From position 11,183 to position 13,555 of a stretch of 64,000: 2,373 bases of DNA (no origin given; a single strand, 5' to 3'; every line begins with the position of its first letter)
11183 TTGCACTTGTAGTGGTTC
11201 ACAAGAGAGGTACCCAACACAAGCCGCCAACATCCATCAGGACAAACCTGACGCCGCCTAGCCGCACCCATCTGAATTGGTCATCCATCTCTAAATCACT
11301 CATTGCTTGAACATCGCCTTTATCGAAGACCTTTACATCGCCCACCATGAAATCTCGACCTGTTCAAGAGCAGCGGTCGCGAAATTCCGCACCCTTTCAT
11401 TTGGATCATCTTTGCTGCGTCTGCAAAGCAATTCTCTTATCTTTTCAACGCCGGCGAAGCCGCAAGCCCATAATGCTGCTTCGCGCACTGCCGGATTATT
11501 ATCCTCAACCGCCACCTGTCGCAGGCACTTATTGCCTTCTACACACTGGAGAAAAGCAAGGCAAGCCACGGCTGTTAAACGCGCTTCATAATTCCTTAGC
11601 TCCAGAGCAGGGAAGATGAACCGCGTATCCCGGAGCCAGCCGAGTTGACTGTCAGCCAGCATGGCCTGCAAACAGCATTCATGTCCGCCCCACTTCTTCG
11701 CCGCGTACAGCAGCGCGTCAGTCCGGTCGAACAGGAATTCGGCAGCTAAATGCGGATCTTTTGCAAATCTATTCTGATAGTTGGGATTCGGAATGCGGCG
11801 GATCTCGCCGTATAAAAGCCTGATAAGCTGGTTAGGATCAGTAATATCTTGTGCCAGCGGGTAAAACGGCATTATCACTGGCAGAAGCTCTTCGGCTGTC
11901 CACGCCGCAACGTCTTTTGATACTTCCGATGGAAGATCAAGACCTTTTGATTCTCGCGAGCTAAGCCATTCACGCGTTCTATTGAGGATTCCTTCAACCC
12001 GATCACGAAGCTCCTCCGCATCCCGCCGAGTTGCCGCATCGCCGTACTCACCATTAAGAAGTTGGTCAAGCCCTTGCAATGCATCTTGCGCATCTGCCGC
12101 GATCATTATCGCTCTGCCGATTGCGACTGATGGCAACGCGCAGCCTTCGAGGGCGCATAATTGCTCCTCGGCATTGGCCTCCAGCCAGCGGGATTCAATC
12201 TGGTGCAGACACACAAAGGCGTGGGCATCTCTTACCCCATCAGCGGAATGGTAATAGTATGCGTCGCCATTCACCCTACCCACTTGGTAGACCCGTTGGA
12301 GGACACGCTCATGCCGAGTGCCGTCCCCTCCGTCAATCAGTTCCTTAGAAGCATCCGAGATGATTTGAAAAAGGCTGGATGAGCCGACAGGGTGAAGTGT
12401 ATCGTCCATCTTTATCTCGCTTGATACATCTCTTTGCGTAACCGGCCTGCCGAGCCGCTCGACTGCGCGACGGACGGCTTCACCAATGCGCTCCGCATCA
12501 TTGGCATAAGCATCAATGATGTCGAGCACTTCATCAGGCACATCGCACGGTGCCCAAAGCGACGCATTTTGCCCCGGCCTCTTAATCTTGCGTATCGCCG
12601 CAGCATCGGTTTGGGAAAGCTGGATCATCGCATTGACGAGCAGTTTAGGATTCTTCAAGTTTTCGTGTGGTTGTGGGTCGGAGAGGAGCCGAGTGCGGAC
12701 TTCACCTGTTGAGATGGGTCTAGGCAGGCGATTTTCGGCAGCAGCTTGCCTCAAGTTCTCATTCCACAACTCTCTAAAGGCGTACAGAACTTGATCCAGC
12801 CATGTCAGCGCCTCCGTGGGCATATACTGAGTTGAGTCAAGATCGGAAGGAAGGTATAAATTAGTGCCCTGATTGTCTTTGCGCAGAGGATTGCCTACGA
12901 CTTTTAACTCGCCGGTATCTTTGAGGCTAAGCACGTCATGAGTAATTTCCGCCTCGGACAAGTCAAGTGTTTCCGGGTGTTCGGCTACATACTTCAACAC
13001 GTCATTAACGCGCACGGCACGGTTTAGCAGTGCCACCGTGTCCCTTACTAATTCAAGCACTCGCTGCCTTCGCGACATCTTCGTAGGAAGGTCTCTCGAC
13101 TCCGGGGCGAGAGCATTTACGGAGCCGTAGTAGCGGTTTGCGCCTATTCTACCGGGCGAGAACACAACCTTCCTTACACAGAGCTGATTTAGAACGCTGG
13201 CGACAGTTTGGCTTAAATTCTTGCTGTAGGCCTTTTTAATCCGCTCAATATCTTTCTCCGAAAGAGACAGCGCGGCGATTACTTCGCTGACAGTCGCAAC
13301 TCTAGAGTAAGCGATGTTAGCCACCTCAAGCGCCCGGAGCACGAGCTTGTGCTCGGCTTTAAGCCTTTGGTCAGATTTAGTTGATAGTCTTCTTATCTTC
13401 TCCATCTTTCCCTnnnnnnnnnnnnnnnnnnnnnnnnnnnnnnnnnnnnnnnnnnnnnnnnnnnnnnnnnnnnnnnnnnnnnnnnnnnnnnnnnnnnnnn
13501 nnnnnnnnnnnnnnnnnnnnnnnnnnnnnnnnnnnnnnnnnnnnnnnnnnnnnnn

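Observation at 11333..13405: Third transposition gene is a 690-aa multi-winged-helix + HEAT-repeat protein instead of TniQ/TnsD: candidate new target-selector class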

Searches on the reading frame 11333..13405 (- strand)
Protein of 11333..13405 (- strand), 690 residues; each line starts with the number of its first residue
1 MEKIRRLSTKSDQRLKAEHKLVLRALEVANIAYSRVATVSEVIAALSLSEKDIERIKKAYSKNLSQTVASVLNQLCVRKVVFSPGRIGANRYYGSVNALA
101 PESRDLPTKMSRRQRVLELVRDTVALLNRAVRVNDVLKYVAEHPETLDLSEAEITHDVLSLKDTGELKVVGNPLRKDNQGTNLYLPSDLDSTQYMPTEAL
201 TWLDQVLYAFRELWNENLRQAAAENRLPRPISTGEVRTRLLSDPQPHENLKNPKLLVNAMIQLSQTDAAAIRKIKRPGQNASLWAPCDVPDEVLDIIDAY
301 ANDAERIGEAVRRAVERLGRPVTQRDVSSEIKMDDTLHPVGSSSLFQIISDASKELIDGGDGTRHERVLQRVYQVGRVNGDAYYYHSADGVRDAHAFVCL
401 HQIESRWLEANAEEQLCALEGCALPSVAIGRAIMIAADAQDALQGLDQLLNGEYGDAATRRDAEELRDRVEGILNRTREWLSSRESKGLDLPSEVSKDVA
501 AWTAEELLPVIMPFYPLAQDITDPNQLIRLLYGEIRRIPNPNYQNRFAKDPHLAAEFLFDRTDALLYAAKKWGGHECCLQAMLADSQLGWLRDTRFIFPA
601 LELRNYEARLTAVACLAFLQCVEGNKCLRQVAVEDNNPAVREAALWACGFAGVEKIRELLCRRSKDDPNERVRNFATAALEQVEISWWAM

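Call 4: search_protein_families(library=pfam, proteins=[window:11333-13405:-], max_evalue=0.1)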
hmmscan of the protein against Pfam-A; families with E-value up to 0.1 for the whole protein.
window:11333-13405:- (690 aa): 4 families
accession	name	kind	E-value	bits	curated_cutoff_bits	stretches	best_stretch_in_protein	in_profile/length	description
PF13646.12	HEAT_2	-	8.9e-11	42.4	27.7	1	599-681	6-88/88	HEAT repeats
PF00861.27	Ribosomal_L18p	-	0.00043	21.1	27.8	1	39-105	45-111/116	Ribosomal L18 of archaea, bacteria, mitoch. and chloroplast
PF13513.12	HEAT_EZ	-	0.00057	20.8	27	0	632-649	36-53/55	HEAT-like repeat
PF02985.28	HEAT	-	0.0066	17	23.5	0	633-649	9-25/31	HEAT repeat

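Call 14: find_homologous_proteins(query=window:11333-13405:-)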
Query window:11333-13405:- (690 aa): 84 proteins with E <= 0.001 among 8000 candidates.
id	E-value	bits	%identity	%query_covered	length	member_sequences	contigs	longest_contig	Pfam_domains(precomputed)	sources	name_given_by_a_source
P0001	0.0e+0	1366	89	100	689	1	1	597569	PF13646.13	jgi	jgi:HEAT repeats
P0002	0.0e+0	1295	84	100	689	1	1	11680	PF13646.13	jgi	jgi:hypothetical protein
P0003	0.0e+0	1261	90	91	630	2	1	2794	-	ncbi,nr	ncbi:MAG: hypothetical protein ICV68_17580, partial [Pyrinomonadaceae bacterium]|nr:hypothetical pro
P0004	1.4e-290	984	65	99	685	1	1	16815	PF13646.13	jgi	jgi:hypothetical protein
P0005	7.3e-263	892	59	98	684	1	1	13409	PF13646.13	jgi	-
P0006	2.3e-255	867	57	99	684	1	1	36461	PF13646.13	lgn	-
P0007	1.5e-243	828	55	99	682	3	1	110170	-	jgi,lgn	jgi:hypothetical protein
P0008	1.8e-237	808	55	98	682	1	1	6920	PF13646.13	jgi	jgi:hypothetical protein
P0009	7.9e-235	799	53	99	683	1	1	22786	PF13646.13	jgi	jgi:hypothetical protein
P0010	7.0e-232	790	54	99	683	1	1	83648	PF13646.13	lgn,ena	-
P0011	1.8e-226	772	52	98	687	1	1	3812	-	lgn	-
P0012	1.5e-221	756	51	99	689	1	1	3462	PF13646.13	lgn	-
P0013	1.5e-216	739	50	98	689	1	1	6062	PF13646.13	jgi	-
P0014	1.3e-214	733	52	98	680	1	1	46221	PF13646.13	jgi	jgi:HEAT repeat protein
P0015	2.4e-214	732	51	95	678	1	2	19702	PF13646.13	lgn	-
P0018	4.4e-207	708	49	98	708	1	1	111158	PF13646.13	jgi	jgi:hypothetical protein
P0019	1.1e-206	706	48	99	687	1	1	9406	PF13646.13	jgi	jgi:hypothetical protein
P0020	1.5e-205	703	50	99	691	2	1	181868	PF13646.13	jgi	jgi:hypothetical protein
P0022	1.3e-203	696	49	98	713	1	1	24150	PF13646.13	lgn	-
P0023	1.4e-203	696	49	99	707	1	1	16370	PF13646.13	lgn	-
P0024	6.3e-201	687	49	98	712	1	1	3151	PF13646.13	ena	-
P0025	3.7e-200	685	48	98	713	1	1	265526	PF13646.13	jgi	jgi:hypothetical protein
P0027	6.7e-199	681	47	98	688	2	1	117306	PF13646.13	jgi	-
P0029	1.8e-197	676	49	98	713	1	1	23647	PF13646.13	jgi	jgi:hypothetical protein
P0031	5.4e-196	671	49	98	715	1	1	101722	PF13646.13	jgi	jgi:hypothetical protein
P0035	3.3e-194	665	48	99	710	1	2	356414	PF13646.13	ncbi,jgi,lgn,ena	ncbi:MAG TPA: hypothetical protein VGC87_09695 [Pyrinomonadaceae bacterium]|jgi:hypothetical protein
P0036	6.1e-194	664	49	98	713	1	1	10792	PF13646.13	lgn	-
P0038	1.4e-192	660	47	98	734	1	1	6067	PF13646.13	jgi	jgi:hypothetical protein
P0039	1.6e-191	656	48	98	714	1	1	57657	PF13646.13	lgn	-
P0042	1.6e-190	653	49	94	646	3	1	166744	PF13646.13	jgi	jgi:hypothetical protein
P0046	3.8e-189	648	48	99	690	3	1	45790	PF13646.13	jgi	jgi:hypothetical protein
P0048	1.3e-187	643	47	98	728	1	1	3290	PF13646.13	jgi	jgi:hypothetical protein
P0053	5.5e-186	638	48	98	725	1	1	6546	PF13646.13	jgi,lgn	jgi:hypothetical protein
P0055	1.1e-185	637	48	98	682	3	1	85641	PF13646.13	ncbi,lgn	ncbi:MAG TPA: HEAT repeat domain-containing protein [Pyrinomonadaceae bacterium]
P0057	3.6e-184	632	48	98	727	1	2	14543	PF13646.13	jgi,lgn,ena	jgi:hypothetical protein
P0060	2.9e-182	626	47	98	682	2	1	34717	PF13646.13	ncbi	-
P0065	1.0e-179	617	45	99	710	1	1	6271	PF13646.13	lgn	-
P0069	1.1e-175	604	45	98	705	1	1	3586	PF13646.13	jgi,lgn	jgi:hypothetical protein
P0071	3.1e-174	599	46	96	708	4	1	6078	PF13646.13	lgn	-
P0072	3.6e-171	589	48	83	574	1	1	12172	PF13646.13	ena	-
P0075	1.1e-145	505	45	81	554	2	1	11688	PF13646.13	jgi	jgi:hypothetical protein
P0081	2.0e-116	408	37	92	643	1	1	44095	-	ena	-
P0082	1.4e-111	392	36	99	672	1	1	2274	PF13646.13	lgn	-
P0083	4.7e-94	334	43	56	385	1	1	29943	PF13646.13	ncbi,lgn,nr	ncbi:MAG: HEAT repeat domain-containing protein [Acidobacteriota bacterium]|nr:HEAT repeat domain-co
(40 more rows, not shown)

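Call 15: search_protein_families(library=ncbifam, proteins=[window:11333-13405:-], max_evalue=0.1)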
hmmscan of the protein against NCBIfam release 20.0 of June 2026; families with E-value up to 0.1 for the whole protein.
window:11333-13405:- (690 aa): 0 families

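Call 16: search_solved_structures(query=window:11333-13405:-, max_evalue=1)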
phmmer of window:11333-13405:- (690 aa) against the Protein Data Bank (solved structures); distinct sequences matched with E-value up to 1: 9.
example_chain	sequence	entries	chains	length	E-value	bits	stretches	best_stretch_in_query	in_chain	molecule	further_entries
4zv6_A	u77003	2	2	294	0.0001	24.1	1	588-683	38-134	AlphaRep-7 | alpha-Rep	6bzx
4xl5_C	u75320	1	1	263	0.00021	23.1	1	585-682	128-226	bGFP-A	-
6gwc_C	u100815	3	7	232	0.0003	22.6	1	579-682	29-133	iE5 ALPHAREP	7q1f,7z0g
6veh_A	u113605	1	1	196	0.012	17.3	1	576-680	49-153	HEAT repeat domain-containing protein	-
8aw4_A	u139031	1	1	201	0.013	17.1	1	587-661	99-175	ALPHAREP bB-E3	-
7p0h_A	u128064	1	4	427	0.023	16.4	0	632-683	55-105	Helicobacter pylori ComF fused to an artificial alphaREP crystallization helper (named B2)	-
6g4j_B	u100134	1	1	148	0.27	12.8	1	632-683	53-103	alphaREP bE8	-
5dcq_A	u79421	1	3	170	0.3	12.7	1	584-680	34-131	artificial repeat proteins (alphaREP3)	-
4xvp_D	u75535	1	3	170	0.4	12.3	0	584-661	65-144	BGFP-C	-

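Call 20: find_related_loci(query=A1, collection=genome_contigs, flank=10000)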
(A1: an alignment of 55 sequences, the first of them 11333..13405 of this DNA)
Query A1 (690 aa) in genome_contigs; peptide patterns used: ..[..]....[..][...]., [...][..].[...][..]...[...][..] (x = any residue, [..] = any of these).
96 stretches matched a pattern; 21 encode a relative of the query (tblastn E <= 1e-3); 20 distinct loci.
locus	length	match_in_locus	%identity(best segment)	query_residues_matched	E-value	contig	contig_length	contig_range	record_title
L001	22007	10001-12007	50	14-688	0e+0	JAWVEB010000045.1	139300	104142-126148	MAG: Blastocatellia bacterium isolate BP_42 scaffold_1454379, whole genome shotgun sequence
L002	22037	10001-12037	50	8-690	0e+0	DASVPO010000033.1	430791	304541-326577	MAG TPA_asm: Pyrinomonadaceae bacterium isolate SMAG_U3181 k141_113971, whole genome shotgun sequence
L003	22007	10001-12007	49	16-690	0e+0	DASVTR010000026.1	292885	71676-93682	MAG TPA_asm: Pyrinomonadaceae bacterium isolate SMAG_U3296 k141_228755, whole genome shotgun sequence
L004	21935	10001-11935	50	48-689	0e+0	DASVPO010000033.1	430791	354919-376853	MAG TPA_asm: Pyrinomonadaceae bacterium isolate SMAG_U3181 k141_113971, whole genome shotgun sequence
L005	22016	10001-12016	48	15-690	0e+0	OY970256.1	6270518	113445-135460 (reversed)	MAG: Pyrinomonadaceae bacterium isolate MFD09212.bin.c.2 genome assembly, chromosome: 1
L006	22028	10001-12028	48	11-690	0e+0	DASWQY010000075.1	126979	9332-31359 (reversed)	MAG TPA_asm: Pyrinomonadaceae bacterium isolate SMAG_U3507 k141_362083, whole genome shotgun sequence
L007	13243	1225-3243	47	14-690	0e+0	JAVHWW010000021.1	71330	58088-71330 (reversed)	MAG: Acidobacteriota bacterium isolate BP_25 scaffold_245467, whole genome shotgun sequence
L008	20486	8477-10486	48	16-690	0e+0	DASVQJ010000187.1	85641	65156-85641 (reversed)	MAG TPA_asm: Pyrinomonadaceae bacterium isolate SMAG_U3205 k141_131770, whole genome shotgun sequence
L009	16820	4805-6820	46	19-690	0e+0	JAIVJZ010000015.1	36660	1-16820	MAG: Acidobacteria bacterium isolate MAG9 MTG9_228, whole genome shotgun sequence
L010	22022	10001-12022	47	15-690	0e+0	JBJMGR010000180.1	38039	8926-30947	MAG: Pyrinomonadaceae bacterium isolate H3_18_all_fractions_metab_conc_6_64_56 k255_2718114, whole genome shotgun sequen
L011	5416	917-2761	49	77-690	0e+0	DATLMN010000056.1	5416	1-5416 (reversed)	MAG TPA_asm: Pyrinomonadaceae bacterium isolate SMAG_U13775 k141_3506711, whole genome shotgun sequence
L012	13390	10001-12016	44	14-690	2e-171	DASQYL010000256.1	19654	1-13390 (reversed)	MAG TPA_asm: Pyrinomonadaceae bacterium isolate SMAG_U11064 k141_62691, whole genome shotgun sequence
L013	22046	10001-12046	46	8-690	0e+0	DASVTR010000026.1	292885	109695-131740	MAG TPA_asm: Pyrinomonadaceae bacterium isolate SMAG_U3296 k141_228755, whole genome shotgun sequence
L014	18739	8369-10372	38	16-687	4e-141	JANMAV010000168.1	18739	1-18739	MAG: Ferruginibacter sp. isolate OTE_1_metabat_477 OTE_1_k141_2135830, whole genome shotgun sequence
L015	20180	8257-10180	48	14-688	1e-160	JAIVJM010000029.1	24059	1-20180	MAG: Acidobacteria bacterium isolate MAG52 MTG52_1867, whole genome shotgun sequence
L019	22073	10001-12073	48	3-690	0e+0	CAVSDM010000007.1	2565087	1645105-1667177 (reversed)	MAG: uncultured Acidobacteriota bacterium isolate MFD01916.bin.4.248 genome assembly, contig: contig_2102, whole genome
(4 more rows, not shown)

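Call 30: predict_structure(alignment_id=A1)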
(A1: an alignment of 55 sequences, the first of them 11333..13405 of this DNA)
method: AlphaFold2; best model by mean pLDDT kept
length: 690 residues; sequences in the alignment: 55
mean_pLDDT: 87.0   pTM: 0.62
mean pLDDT of the five models: 87.0, 87.0, 86.5, 85.6, 85.2
residues with pLDDT >= 90: 331; 70-90: 303; 50-70: 45; < 50: 11
segments of 3 or more residues with pLDDT < 50: 1-7
pLDDT, mean of each block of 10 residues (from residue 1): 45 77 92 88 88 88 89 88 80 87 72 85 90 87 78 86 84 54 84 80 86 90 83 86 84 85 81 72 85 69 80 95 96 83 85 80 75 91 93 95 93 94 94 96 96 90 97 96 78 92 93 85 88 90 89 93 95 93 96 96 95 97 96 97 96 94 96 94 77
secondary structure, 60 per line:
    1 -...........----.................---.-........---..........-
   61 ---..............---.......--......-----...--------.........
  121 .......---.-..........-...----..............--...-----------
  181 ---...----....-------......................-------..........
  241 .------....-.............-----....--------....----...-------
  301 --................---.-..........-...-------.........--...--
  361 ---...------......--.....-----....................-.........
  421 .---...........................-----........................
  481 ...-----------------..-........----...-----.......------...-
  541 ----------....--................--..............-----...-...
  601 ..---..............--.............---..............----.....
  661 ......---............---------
elements in order: H2-12 H17-33 H39-46 H50-59 H64-77 E81-87 E90-95 H112-127 H133-142 H151-164 E167-169 E184-186 H191-194 H202-223 H233-241 H248-251 H253-265 E271-274 E283-286 H303-318 H324-333 H345-353 E356-358 E364-366 E373-378 E381-385 H391-410 H412-421 H425-451 H457-483 H504-511 H524-530 E537-539 H551-554 E557-560 H561-572 H575-588 H598-602 H606-619 H622-634 H638-651 H656-666 H670-681

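Call 39: fold_search(model_id=the predicted structure, library=pdb)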
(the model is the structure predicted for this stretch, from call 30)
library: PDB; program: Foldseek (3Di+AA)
matches with E <= 10: 677; with E <= 0.001: 1
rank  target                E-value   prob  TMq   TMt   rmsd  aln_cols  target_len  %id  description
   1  7d58_O                3.9e-05  0.92  0.08  0.11  39.8       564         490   13  cryo-EM structure of human RNA polymerase III in elongating state (released 2021-02-17)
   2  7a6h_O                1.0e-03  0.60  0.08  0.11  40.0       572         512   13  Cryo-EM structure of human apo RNA Polymerase III (released 2021-02-03)
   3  4d4z_A                1.5e-03  1.00  0.13  0.28  21.9       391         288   14  STRUCTURE OF HUMAN DEOXYHYPUSINE HYDROXYLASE in complex with glycerol (released 2015-04-15)
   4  2xv4                  1.7e-03  0.66  0.08  0.13  40.8       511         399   12  Structure of Human RPC62 (partial) (released 2011-03-02)
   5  2xub                  3.0e-03  0.57  0.09  0.13  41.2       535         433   12  Human RPC62 subunit structure (released 2011-03-02)
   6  5vyv_A                7.6e-03  1.00  0.09  0.32  16.5       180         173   17  Crystal structure of a protein of unknown function YceH/ECK1052 involved in membrane biogenesis from Escherichia coli (released 2017-06-07)
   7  9gc3_A                7.9e-03  0.93  0.14  0.17  31.6       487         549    8  yeast TFIIIC TauB subcomplex bound to a tRNA gene (released 2024-11-27)
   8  4d4z_B                9.9e-03  0.98  0.12  0.27  22.2       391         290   14  STRUCTURE OF HUMAN DEOXYHYPUSINE HYDROXYLASE in complex with glycerol (released 2015-04-15)
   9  5u8j_C                1.7e-02  0.99  0.10  0.34  17.4       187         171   16  Crystal structure of a protein of unknown function ECL_02571 involved in membrane biogenesis from Enterobacter cloacae (released 2017-01-18)
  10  6bzx_A                2.0e-02  0.99  0.13  0.30  17.6       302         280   19  Structure of the artificial complex alpha-Rep/Octarellin V.1 crystallized by counter diffusion in a capillary (released 2019-01-09)
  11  6fsq                  2.1e-02  0.94  0.13  0.23  20.4       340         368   18  Structure of A3_bGFPD, an artificial bi-domain protein based on two different alphaRep domains : A3 and a GFP binding do (released 2018-08-08)
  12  5d0b_A                2.3e-02  1.00  0.12  0.21   3.3       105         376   19  Crystal structure of epoxyqueuosine reductase with a tRNA-TYR epoxyqueuosine-modified tRNA stem loop (released 2016-09-28)
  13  5t8y_B                2.9e-02  1.00  0.12  0.21   3.1       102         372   20  Structure of epoxyqueuosine reductase from Bacillus subtilis with the Asp134 catalytic loop swung out of the active si (released 2016-09-28)
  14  5t8y_A                3.7e-02  1.00  0.12  0.21   3.1       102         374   20  Structure of epoxyqueuosine reductase from Bacillus subtilis with the Asp134 catalytic loop swung out of the active si (released 2016-09-28)
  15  5d08_A                3.7e-02  1.00  0.11  0.19   7.5       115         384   20  Crystal structure of selenomethionine-labeled epoxyqueuosine reductase (released 2016-09-28)
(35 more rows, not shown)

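Call 51: search_protein_representatives(alignment_id=A1)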
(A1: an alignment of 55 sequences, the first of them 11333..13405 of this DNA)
Query: 55 sequences, 686 profile positions. Proteins with E-value up to 0.001 (for the whole library): 798; up to 1e-10: 305; up to 1e-30: 218. The best 150 are listed.
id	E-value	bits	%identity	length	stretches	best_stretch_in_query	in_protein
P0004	0.0e+00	1020.5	-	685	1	7-685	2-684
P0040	5.1e-299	1010.0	-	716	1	7-685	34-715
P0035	4.6e-294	993.6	-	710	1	9-686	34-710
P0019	2.4e-289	978.0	-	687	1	6-685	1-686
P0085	4.8e-280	947.2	-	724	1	5-685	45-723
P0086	1.1e-275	932.9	-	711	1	6-685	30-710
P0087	1.7e-261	885.9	-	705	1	9-685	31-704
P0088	3.0e-257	871.9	-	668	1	20-685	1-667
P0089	1.6e-255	866.2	-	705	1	10-685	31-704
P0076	3.7e-254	861.7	-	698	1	4-685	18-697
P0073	4.0e-252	855.0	-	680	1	5-684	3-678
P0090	7.4e-242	821.0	-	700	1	11-675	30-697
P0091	6.1e-234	794.9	-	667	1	10-657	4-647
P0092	5.7e-225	765.2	-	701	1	4-685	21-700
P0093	1.4e-220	750.7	-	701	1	10-685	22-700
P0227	1.1e-67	245.3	-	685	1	100-677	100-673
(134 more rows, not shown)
